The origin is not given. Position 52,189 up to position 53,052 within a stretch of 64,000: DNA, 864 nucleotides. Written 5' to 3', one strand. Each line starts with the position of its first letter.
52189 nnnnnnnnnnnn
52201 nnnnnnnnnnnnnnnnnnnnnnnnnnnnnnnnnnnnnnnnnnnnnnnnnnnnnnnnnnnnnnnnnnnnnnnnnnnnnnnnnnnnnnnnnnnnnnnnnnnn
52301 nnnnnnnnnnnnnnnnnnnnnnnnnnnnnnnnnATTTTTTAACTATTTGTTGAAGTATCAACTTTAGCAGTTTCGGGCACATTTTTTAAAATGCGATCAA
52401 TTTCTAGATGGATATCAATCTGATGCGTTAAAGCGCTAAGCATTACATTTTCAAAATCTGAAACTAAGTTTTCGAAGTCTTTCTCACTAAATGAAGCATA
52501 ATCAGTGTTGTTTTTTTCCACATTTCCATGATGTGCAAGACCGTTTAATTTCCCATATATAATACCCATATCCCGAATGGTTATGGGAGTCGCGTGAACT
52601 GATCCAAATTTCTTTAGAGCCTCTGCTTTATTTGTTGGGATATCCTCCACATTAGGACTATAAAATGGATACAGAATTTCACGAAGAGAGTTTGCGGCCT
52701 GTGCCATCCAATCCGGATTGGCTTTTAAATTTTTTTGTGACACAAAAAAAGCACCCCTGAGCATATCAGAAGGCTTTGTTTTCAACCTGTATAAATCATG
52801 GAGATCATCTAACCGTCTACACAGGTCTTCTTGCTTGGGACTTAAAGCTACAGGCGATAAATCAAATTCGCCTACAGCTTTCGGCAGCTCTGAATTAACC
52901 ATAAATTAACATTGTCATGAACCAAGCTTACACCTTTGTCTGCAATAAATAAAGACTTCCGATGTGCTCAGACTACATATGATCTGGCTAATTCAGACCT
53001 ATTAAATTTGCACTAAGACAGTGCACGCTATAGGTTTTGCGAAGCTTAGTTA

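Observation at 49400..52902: AT-rich two-gene module (187 aa + 977 aa) of unknown function wedged between aspS and the RHS locus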

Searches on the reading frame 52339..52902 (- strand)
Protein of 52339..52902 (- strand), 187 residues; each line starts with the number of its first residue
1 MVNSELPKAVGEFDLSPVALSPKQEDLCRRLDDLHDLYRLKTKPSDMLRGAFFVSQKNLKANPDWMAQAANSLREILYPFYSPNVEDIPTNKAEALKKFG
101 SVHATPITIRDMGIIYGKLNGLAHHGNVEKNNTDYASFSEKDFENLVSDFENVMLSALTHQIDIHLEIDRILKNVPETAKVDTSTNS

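Call 3: search_protein_families(library=pfam, proteins=[window:52339-52902:-], max_evalue=1)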
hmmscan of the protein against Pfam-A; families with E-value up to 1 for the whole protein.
window:52339-52902:- (187 aa): 0 families

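Call 4: search_protein_families(library=padloc, proteins=[window:52339-52902:-], max_evalue=1)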
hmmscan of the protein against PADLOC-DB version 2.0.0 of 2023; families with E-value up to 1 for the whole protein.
window:52339-52902:- (187 aa): 0 families

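Call 5: search_protein_families(library=ncbifam, proteins=[window:52339-52902:-], max_evalue=1)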
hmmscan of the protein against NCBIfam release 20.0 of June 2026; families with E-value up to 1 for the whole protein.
window:52339-52902:- (187 aa): 0 families

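Call 8: search_solved_structures(query=window:52339-52902:-, max_evalue=10)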
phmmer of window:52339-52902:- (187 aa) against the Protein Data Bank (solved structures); distinct sequences matched with E-value up to 10: 4.
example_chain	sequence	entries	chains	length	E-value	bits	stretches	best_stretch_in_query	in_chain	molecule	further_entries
5mki_A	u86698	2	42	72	0.26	14.4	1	96-155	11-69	Like-Sm ribonucleoprotein core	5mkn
7xqm_A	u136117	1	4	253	0.53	13.4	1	2-57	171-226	Dehydrogenase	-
2d1y_A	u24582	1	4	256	0.55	13.4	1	2-57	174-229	hypothetical protein TT0321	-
8pa1_A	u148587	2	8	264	0.99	12.5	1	12-57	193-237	Oxidoreductase, short-chain dehydrogenase/reductase family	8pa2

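Call 15: find_homologous_proteins(query=window:52339-52902:-)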
Query window:52339-52902:- (187 aa): 60 proteins with E <= 0.001 among 100 candidates.
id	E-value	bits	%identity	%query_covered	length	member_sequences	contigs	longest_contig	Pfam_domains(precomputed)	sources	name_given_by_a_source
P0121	1.3e-119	414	100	100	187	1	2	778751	-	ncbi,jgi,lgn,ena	ncbi:MAG: hypothetical protein WC725_02385 [Patescibacteria group bacterium]|jgi:hypothetical protei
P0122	3.3e-63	231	61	93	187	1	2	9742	-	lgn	-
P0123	3.5e-63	231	61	94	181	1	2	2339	-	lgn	-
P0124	2.5e-62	228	60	91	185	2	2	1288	-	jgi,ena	-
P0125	4.4e-62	227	58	100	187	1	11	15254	-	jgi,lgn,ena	-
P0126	1.8e-61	225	57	98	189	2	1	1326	-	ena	-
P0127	3.5e-61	224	59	95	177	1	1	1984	-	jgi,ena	-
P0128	4.0e-61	224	59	93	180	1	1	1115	-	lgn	-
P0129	6.6e-61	223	60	96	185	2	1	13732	-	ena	-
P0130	1.9e-60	222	57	94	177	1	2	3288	-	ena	-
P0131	1.7e-58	215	57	95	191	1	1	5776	-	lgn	-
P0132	4.7e-56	207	56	94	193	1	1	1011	-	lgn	-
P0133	8.0e-56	207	56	94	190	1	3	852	-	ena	-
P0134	5.7e-55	204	55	88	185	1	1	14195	-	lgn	-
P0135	5.3e-54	201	54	99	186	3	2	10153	-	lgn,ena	-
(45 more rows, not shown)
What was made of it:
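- Checked: The small protein has at least 60 homologues (call 15).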

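Call 36: predict_structure(alignment_id=A2)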
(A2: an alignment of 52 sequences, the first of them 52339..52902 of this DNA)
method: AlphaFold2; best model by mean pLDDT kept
length: 187 residues; sequences in the alignment: 52
mean_pLDDT: 85.3   pTM: 0.78
mean pLDDT of the five models: 85.3, 85.3, 84.1, 83.5, 83.3
residues with pLDDT >= 90: 109; 70-90: 44; 50-70: 30; < 50: 4
segments of 3 or more residues with pLDDT < 50: none
pLDDT, mean of each block of 10 residues (from residue 1): 57 75 97 96 96 92 93 96 85 93 94 95 74 80 97 96 79 67 51
secondary structure, 60 per line:
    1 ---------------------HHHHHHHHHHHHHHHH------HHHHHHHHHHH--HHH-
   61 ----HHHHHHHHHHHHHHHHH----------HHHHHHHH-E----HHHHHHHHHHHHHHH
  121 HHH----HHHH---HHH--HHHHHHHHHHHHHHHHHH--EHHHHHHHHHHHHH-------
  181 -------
elements in order: H22-37 H44-54 H65-81 H92-99 H106-123 H128-131 H140-157 H161-173
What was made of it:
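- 52339..52902 (-): Small gene (187 aa): helical-bundle partner or effector-like domain. Conserved motifs are NPDW-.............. (res 62-80), LAHHG (res 122-126) and QIDIH-EID (res 161-169). AF2 model pLDDT 85, 8 helices (call 36).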

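Call 39: search_protein_families(library=pfam, alignment_id=A2, max_evalue=10)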
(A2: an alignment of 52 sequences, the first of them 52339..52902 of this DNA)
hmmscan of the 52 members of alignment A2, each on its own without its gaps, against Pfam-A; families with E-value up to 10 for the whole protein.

A. member 1, window:52339-52902:- (187 aa): 0 families

B. families by the number of members that match (of 52 scanned): 27 families (the first 25 are shown)
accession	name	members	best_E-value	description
PF18165.6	pP_pnuc_1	10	0.0019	Predicted pPIWI-associating nuclease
PF25145.1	NfeD1b_N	3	0.038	NfeD1b, N-terminal domain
PF18924.5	DUF5674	2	0.0099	Protein of unknown function (DUF5674)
PF00672.30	HAMP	2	0.026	HAMP domain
PF12347.13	HJURP_C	2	0.082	Holliday junction regulator protein family C-terminal repeat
PF17718.6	DUF5563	1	0.026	Family of unknown function (DUF5563)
PF17221.8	COMMD1_N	1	0.028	COMMD1 N-terminal domain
PF20923.2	COMMD9_HN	1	0.032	COMMD9, helical N-terminal domain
PF18755.6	RAMA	1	0.047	Restriction Enzyme Adenine Methylase Associated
PF21721.2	Gp38_N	1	0.055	Phage tail fibre adhesin Gp38 N-terminal domain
PF00995.28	Sec1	1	0.088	Sec1 family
PF16746.10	BAR_3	1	0.099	BAR domain of APPL family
PF07426.16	Dynactin_p22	1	0.11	Dynactin subunit p22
PF22726.1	NCAB2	1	0.13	NACHT C-terminal Alpha/Beta 2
PF18857.6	LPD38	1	0.13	Large polyvalent protein associated domain 38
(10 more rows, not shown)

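Call 42: fold_search(model_id=the predicted structure, library=pdb)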
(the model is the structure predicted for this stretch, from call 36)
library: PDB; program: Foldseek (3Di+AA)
matches with E <= 10: 265; with E <= 0.001: 0
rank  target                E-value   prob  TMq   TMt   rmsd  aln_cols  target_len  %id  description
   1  7ae8_B                5.1e-01  0.21  0.23  0.27  13.6       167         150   14  Crystal structure of HEPN(R102A) toxin (released 2020-12-30)
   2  7ae6_B                7.1e-01  0.28  0.27  0.32  12.9       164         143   14  Crystal structure of di-AMPylated HEPN(R102A) toxin (released 2020-12-30)
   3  8ec3                  7.1e-01  0.20  0.23  0.27  10.7       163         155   13  The crystal structure of the complement inhibitory domain of Borrelia hermsii FbpC. (released 2023-06-07)
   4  6e6a_A                7.4e-01  0.14  0.18  0.20  16.9       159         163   11  Triclinic crystal form of IncA G144A point mutant (released 2019-07-10)
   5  6y06_MODEL_1_A        9.0e-01  0.20  0.22  0.31  11.6       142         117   10  Moevan: a designed granulopoietic protein by topological rescaffolding (released 2020-03-18)
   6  5l0d_A                9.5e-01  0.41  0.34  0.37   9.6       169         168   14  Human Metavinculin(residues 959-1130) in complex with PIP2 (released 2016-08-31)
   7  4qim                  1.0e+00  0.44  0.32  0.16   9.8       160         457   16  Structure of the human smoothened receptor in complex with ANTA XV (released 2014-07-23)
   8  3cax                  1.0e+00  0.21  0.25  0.17   9.0       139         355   13  Crystal structure of uncharacterized protein PF0695 (released 2008-03-18)
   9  8gl3                  1.0e+00  0.06  0.14  0.14  19.9       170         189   14  De novo design of monomeric helical bundles for pH-controlled membrane lysis (released 2023-09-06)
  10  7vp8                  1.0e+00  0.12  0.21  0.23  19.6       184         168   16  Crystal structure of ferritin from Ureaplasma urealyticum (released 2022-08-24)
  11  2hsb                  1.1e+00  0.38  0.31  0.41   7.5       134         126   12  Crystal structure of a hepn domain containing protein (af_0298) from archaeoglobus fulgidus at 1.95 A resolution (released 2006-08-15)
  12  6iuh_B                1.2e+00  0.60  0.36  0.51   8.0       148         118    8  Crystal structure of GIT1 PBD domain in complex with Liprin-alpha2 (released 2019-02-20)
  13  7bxo_F                1.2e+00  0.20  0.25  0.32  11.9       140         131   11  Crystal structure of the toxin-antitoxin with AMP-PNP (released 2020-09-30)
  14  5msj_P                1.3e+00  0.07  0.16  0.15  20.8       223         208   14  Mouse PA28alpha (released 2017-09-13)
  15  6upw_L                1.4e+00  0.20  0.28  0.32  10.7       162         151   18  Metavinculin ABD-F-actin complex (released 2020-09-30)
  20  6m6u_G                1.8e+00  0.14  0.24  0.31  11.2       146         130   12  Crystal structure the toxin-antitoxin MntA-HpeT mutant-D39ED41E (released 2020-09-30)
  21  6m6u_H                1.8e+00  0.10  0.22  0.25  13.2       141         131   11  Crystal structure the toxin-antitoxin MntA-HpeT mutant-D39ED41E (released 2020-09-30)
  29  7ae8_C                2.1e+00  0.11  0.21  0.25  12.7       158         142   13  Crystal structure of HEPN(R102A) toxin (released 2020-12-30)
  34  7ae6_A                2.3e+00  0.12  0.26  0.30  12.9       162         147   15  Crystal structure of di-AMPylated HEPN(R102A) toxin (released 2020-12-30)
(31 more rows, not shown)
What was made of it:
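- On HEPN superfamily: HEPN toxins (7ae8, 7ae6, 2hsb, 7bxo, 6m6u) recur among the top Foldseek hits, but with E>=0.5 and TM<=0.32 (call 42).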

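Call 45: find_homologous_proteins(query=A2, max_evalue=0.01)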
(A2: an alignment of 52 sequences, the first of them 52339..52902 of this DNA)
Query A2 (52 sequences) (187 aa, profile of the alignment): 208 proteins with E <= 0.01 among 2515 candidates; the best 120 are listed.
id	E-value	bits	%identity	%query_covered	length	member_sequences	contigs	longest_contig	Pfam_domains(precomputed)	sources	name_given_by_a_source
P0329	3.1e-85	303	54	99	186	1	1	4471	-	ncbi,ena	-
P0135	3.3e-85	302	54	99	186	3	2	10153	-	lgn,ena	-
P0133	5.8e-84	298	56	94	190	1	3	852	-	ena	-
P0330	6.0e-84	298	54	94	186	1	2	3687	-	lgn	-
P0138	6.1e-83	295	53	94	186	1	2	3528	-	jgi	jgi:hypothetical protein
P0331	7.4e-83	295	49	97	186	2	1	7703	-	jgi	-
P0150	1.1e-82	294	49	99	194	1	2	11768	-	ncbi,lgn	ncbi:hypothetical protein ES707_07230 [subsurface metagenome]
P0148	2.3e-82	293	50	99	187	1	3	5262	-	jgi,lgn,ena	-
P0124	2.7e-82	293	60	91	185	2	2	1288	-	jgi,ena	-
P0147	3.0e-82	293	51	94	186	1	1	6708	-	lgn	-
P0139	5.8e-82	292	56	92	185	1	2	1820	-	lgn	-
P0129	7.5e-82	292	60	96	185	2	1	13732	-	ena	-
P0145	7.6e-82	292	51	94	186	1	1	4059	-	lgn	-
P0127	1.9e-81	290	59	95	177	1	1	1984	-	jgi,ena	-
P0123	3.9e-81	289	61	94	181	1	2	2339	-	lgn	-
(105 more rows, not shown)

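Call 82: search_solved_structures(query=A2, max_evalue=10)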
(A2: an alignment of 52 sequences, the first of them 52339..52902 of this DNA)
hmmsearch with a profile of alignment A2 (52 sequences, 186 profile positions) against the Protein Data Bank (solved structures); distinct sequences matched with E-value up to 10: 1.
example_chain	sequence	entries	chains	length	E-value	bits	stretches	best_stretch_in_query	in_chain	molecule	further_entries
3ui3_A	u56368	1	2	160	0.22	14.4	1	99-146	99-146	Immunoglobulin G-binding protein G, Virulence-associated protein D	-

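Call 89: search_protein_families(library=phrogs, proteins=[window:52339-52902:-], max_evalue=0.01)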
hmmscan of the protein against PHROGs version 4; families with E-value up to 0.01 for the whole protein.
window:52339-52902:- (187 aa): 0 families

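Call 98: fold_search(model_id=the predicted structure, library=viral)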
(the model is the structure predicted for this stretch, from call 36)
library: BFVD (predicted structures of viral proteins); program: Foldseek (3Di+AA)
matches with E <= 10: 319; with E <= 0.001: 0
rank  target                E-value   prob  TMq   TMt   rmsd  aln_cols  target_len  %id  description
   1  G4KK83                1.3e-01  0.57  0.26  0.13  15.7       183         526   17  (no name in the UniProt tables at hand)
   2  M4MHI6                2.4e-01  0.20  0.21  0.13  24.6       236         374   16  (no name in the UniProt tables at hand)
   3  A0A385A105            2.9e-01  0.16  0.19  0.12  17.3       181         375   17  (no name in the UniProt tables at hand)
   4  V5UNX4                4.0e-01  0.35  0.27  0.27  20.7       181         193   14  (no name in the UniProt tables at hand)
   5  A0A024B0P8            5.9e-01  0.77  0.36  0.52   7.2       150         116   11  Uncharacterized protein [Bacillus phage Evoli]
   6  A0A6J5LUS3            5.9e-01  0.63  0.33  0.43  19.0       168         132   15  Lipoprotein [uncultured Caudovirales phage]
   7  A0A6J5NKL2            5.9e-01  0.35  0.29  0.16  24.6       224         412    9  Uncharacterized protein [uncultured Caudovirales phage]
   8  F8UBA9                7.2e-01  0.14  0.21  0.17  23.4       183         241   12  (no name in the UniProt tables at hand)
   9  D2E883                7.6e-01  0.21  0.24  0.25  12.6       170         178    9  (no name in the UniProt tables at hand)
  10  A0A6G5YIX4            8.3e-01  0.11  0.17  0.20  17.6       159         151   11  (no name in the UniProt tables at hand)
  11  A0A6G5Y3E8            9.2e-01  0.13  0.21  0.09  18.6       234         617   10  (no name in the UniProt tables at hand)
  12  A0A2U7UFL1            9.2e-01  0.11  0.18  0.16  18.8       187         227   13  Uncharacterized protein [Pandoravirus macleodensis]
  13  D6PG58                1.0e+00  0.10  0.18  0.12  17.7       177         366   15  (no name in the UniProt tables at hand)
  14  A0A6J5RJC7            1.0e+00  0.06  0.15  0.08  17.7       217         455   11  Uncharacterized protein [uncultured Caudovirales phage]
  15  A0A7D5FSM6            1.1e+00  0.57  0.35  0.50   7.7       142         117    6  (no name in the UniProt tables at hand)
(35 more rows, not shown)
